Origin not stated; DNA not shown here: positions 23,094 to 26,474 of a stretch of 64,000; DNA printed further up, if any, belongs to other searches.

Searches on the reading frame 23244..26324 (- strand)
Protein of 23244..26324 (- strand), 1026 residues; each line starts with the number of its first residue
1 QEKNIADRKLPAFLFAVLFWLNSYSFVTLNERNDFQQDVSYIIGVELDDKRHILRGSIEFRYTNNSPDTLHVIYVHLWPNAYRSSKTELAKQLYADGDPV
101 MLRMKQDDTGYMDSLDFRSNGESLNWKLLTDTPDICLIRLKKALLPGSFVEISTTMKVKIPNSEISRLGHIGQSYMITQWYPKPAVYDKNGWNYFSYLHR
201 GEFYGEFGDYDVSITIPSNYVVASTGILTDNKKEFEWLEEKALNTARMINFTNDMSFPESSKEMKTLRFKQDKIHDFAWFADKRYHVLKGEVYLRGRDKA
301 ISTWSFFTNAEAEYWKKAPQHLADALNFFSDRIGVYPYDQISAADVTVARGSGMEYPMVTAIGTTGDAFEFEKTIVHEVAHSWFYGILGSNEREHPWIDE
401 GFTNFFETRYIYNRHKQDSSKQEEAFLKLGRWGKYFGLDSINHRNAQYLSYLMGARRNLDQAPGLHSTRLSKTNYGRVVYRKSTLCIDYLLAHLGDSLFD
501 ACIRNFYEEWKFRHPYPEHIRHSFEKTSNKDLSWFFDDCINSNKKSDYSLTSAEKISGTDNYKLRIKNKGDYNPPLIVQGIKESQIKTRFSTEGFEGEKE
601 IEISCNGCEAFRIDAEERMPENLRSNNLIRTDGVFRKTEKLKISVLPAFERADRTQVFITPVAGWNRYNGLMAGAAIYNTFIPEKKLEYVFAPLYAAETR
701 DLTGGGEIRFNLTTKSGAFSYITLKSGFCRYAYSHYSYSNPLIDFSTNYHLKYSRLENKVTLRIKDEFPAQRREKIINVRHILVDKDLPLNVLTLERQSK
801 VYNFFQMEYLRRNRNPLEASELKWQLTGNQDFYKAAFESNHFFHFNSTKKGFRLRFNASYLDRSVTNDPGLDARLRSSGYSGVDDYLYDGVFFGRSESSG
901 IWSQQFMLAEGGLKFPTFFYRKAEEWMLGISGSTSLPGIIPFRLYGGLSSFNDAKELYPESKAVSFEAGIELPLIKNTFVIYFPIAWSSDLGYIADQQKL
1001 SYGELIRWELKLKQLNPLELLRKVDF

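Call 15: search_protein_families(library=phrogs, proteins=[window:23244-26324:-], max_evalue=0.001)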
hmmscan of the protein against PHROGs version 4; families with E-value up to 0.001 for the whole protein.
window:23244-26324:- (1026 aa): 0 families

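Call 16: search_protein_families(library=pfam, proteins=[window:23244-26324:-], max_evalue=0.001)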
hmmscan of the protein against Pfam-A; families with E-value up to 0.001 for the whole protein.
window:23244-26324:- (1026 aa): 1 family
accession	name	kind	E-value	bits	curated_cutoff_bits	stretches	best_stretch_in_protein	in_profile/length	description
PF01433.26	Peptidase_M1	-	1.7e-13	51.1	27.7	1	368-537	64-216/218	Peptidase family M1 domain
